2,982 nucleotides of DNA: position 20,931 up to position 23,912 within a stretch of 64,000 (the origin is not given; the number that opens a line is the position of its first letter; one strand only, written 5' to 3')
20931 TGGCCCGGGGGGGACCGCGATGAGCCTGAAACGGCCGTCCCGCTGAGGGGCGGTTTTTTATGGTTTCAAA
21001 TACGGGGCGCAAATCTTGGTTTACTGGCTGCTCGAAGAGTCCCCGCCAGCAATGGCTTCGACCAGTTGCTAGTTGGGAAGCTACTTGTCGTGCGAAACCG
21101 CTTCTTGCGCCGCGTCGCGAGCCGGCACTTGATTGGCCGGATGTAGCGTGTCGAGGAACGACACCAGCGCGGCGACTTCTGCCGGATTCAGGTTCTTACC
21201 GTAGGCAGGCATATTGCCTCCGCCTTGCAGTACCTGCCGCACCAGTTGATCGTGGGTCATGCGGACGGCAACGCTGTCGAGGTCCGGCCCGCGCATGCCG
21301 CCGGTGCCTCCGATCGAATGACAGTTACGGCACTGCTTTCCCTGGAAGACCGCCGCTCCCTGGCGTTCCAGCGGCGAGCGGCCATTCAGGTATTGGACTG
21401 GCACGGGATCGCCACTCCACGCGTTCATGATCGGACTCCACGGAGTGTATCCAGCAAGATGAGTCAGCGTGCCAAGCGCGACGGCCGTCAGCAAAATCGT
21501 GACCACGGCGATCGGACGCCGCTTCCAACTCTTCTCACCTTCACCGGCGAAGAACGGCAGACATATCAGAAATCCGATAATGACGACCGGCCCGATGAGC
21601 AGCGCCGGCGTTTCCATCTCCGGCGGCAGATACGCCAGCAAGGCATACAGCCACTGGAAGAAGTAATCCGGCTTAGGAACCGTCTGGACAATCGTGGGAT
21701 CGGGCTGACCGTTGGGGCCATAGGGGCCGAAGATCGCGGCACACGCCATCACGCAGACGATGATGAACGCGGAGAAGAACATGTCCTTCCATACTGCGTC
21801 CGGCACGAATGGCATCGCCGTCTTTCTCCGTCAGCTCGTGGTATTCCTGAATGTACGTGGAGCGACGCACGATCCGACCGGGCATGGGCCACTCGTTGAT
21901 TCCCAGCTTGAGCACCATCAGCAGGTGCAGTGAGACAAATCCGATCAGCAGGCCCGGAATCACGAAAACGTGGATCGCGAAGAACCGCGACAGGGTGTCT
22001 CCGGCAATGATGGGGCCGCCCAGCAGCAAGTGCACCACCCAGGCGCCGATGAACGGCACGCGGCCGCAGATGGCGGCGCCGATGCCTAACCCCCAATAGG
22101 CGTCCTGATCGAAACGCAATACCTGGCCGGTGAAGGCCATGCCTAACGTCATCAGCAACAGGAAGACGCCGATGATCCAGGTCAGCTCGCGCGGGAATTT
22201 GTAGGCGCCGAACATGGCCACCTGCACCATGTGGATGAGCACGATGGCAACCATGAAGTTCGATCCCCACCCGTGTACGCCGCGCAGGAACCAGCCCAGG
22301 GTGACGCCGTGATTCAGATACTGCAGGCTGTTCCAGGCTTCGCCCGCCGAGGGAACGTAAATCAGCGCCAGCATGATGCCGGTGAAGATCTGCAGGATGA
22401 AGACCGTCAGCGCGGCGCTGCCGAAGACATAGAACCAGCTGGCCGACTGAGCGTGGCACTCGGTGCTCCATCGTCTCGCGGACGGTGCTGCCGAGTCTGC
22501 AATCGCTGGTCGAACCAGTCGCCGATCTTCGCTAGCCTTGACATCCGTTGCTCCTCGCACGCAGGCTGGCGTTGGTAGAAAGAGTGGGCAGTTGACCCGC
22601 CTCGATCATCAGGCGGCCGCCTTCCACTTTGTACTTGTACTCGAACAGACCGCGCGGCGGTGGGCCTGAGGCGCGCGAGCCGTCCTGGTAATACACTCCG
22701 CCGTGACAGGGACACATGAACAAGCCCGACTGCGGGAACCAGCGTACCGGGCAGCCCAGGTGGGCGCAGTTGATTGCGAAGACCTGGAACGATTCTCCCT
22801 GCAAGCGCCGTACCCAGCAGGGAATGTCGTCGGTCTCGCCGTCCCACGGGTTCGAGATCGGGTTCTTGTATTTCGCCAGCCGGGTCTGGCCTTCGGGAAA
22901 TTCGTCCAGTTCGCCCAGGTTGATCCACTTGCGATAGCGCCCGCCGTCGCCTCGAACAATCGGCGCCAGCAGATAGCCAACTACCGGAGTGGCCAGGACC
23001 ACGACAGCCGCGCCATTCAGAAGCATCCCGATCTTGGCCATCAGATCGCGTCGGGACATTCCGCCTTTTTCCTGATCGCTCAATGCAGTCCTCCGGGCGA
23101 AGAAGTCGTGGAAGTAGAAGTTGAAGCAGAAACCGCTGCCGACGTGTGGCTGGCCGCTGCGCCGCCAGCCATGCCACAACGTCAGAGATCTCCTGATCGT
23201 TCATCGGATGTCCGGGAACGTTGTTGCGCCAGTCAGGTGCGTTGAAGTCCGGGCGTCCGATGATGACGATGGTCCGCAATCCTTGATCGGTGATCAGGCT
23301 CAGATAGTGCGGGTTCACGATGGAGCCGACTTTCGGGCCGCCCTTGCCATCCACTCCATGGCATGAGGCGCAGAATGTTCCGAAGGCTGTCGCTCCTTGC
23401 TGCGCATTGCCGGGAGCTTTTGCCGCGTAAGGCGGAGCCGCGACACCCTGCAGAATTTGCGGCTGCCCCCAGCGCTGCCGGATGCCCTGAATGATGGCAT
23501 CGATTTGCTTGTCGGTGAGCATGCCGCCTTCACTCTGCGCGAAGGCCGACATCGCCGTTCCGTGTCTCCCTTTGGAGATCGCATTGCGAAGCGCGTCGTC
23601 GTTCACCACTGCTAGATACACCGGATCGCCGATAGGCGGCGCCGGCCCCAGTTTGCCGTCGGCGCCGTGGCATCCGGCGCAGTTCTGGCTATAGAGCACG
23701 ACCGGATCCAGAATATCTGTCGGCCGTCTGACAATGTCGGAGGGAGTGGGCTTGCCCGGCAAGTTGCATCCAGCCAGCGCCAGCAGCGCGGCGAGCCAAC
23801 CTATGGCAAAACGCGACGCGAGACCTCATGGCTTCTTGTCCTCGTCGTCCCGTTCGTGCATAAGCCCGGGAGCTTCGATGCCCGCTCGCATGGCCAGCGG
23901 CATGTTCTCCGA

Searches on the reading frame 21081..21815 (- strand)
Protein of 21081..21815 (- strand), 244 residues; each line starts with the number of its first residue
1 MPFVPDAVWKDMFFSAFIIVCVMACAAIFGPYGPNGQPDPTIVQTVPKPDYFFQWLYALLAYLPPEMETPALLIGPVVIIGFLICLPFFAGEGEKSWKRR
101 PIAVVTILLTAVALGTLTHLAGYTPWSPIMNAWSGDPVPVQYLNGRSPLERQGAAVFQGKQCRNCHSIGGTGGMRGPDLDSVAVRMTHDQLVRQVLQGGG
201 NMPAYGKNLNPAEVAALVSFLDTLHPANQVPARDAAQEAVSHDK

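Call 3: search_protein_families(library=pfam, proteins=[window:21081-21815:-], max_evalue=0.1)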
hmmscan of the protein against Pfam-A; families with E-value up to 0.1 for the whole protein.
window:21081-21815:- (244 aa): 4 families
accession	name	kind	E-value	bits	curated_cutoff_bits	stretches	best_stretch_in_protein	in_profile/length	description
PF13442.11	Cytochrome_CBB3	-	1.3e-13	51.4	27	1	151-221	4-68/68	Cytochrome C oxidase, cbb3-type, subunit III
PF00034.26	Cytochrom_C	-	1.3e-08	36.5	21.3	2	152-191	3-42/90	Cytochrome c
PF02433.20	FixO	-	0.02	14.8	29.6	1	96-167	3-67/219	Cytochrome C oxidase, mono-heme subunit/FixO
PF00032.22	Cytochrom_B_C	-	0.026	15.2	20.7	1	48-125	12-86/102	Cytochrome b(C-terminal)/b6/petD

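Call 4: search_protein_families(library=ncbifam, proteins=[window:21081-21815:-], max_evalue=0.1)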
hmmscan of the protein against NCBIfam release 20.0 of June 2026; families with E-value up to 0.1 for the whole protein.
window:21081-21815:- (244 aa): 14 families
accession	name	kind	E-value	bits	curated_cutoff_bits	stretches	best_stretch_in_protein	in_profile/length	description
NF052248.1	SorU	equivalog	4e-07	30.2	100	1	161-220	12-71/72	SorU family sulfite dehydrogenase c-type cytochrome subunit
NF045773.1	cytochro_C550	exception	2.7e-06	27.3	125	1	152-220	51-115/118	cytochrome c550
TIGR02603.1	CxxCH_TIGR02603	domain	3.1e-06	27.2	68.15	1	152-198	5-50/134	putative heme-binding domain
NF045774.1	cytochro_C551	exception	5.8e-06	26.2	118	1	151-221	40-106/110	cytochrome c551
NF045930.1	Cytc6PetJCyano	equivalog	9.1e-06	25.6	135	1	151-219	29-100/110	cytochrome c6 PetJ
TIGR00782.1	ccoP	equivalog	9.3e-06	25.1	179.95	1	149-224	202-281/285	cytochrome-c oxidase, cbb3-type subunit III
NF040971.1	cytc_ExtS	equivalog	2.2e-05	23.9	100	1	146-221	74-147/262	selenite/tellurite reduction operon c-type cytochrome lipoprotein ExtS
TIGR04485.1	thiosulf_SoxX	equivalog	6.4e-05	23.6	61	1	161-223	4-77/78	sulfur oxidation c-type cytochrome SoxX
NF011054.0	PRK14486.1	equivalog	0.00017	21.2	447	2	152-225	217-291/294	putative bifunctional cbb3-type cytochrome c oxidase subunit II/cytochrome c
NF050122.1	bc1_QcrC_actin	exception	0.0012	18.3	200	1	152-228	138-215/253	cytochrome bc1 complex diheme cytochrome c subunit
NF041076.1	cyt_b_SoxC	equivalog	0.0023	16.9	740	1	38-114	274-352/542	proton pump complex cytochrome B SoxC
TIGR04494.1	c550_PedF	equivalog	0.034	14.1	122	1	155-225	56-131/133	cytochrome c-550 PedF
NF011055.0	PRK14487.1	subfamily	0.035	13.6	218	0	97-167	10-73/212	cbb3-type cytochrome c oxidase subunit II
TIGR03874.1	4cys_cytochr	equivalog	0.04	13.7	161.75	1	161-212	43-94/143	c-type cytochrome, methanol metabolism-related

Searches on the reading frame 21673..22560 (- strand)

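Call 12: search_protein_families(library=pfam, proteins=[window:21673-22560:-], max_evalue=0.001)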
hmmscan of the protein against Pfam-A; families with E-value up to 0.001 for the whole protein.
window:21673-22560:- (295 aa): 2 families
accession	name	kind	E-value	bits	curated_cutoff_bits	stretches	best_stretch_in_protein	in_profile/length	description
PF00033.24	Cytochrome_B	-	9.9e-43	146.6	27.2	1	39-218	9-187/189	Cytochrome b/b6/petB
PF13631.11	Cytochrom_B_N_2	-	3e-32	112.4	27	1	102-220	2-120/169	Cytochrome b(N-terminal)/b6/petB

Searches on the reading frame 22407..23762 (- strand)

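Call 12: search_protein_families(library=pfam, proteins=[window:22407-23762:-], max_evalue=0.001)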
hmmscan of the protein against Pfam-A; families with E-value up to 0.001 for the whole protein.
window:22407-23762:- (451 aa): 2 families
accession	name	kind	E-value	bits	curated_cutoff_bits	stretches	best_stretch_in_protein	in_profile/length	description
PF00034.26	Cytochrom_C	-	3.5e-17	63.9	21.3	2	121-200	2-87/90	Cytochrome c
PF13442.11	Cytochrome_CBB3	-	7.8e-17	61.8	27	2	20-91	6-65/68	Cytochrome C oxidase, cbb3-type, subunit III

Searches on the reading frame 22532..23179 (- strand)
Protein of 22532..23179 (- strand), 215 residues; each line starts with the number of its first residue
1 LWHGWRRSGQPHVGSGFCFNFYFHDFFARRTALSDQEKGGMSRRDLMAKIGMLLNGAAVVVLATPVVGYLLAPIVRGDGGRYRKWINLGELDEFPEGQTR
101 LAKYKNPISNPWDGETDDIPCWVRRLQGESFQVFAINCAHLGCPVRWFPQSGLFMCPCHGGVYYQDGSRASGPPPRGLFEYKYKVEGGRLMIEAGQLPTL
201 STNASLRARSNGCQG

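Call 12: search_protein_families(library=pfam, proteins=[window:22532-23179:-], max_evalue=0.001)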
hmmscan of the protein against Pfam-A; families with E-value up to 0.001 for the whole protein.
window:22532-23179:- (215 aa): 1 family
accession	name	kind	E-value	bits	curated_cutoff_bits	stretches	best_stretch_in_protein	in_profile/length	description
PF00355.32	Rieske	-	2.8e-06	27.6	20.3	1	118-181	23-87/88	Rieske [2Fe-2S] domain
